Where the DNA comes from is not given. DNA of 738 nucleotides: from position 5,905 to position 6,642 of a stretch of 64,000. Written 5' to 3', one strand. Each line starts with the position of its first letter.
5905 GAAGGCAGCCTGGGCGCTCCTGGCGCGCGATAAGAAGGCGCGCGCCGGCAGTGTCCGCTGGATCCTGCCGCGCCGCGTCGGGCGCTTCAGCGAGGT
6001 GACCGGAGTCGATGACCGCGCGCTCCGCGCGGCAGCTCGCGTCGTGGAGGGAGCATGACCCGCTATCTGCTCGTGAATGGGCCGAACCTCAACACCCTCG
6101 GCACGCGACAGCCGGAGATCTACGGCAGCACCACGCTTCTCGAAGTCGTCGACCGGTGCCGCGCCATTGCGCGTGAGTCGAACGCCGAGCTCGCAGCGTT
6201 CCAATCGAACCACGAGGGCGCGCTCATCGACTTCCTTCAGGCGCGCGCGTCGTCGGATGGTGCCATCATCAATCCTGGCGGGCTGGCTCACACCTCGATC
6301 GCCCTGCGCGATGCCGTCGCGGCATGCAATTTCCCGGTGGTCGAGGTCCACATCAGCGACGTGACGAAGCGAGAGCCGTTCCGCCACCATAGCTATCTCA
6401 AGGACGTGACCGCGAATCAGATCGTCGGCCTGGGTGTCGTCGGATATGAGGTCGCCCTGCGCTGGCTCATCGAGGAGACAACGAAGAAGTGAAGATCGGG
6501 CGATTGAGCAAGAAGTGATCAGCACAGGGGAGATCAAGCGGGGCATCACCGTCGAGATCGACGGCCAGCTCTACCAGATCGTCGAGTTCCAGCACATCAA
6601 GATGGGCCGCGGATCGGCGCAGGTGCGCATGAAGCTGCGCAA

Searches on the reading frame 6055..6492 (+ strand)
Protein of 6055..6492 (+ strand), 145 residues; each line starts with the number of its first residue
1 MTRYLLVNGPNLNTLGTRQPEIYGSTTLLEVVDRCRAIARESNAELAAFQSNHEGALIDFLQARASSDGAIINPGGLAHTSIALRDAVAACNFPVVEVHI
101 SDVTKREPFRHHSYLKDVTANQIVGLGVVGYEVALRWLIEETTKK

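Call 36: find_encoding_contigs(protein=window:6055-6492:+, flank=10000, max_places=4)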
Protein window:6055-6492:+ (145 aa): no gene with exactly this product is on record in the collection.
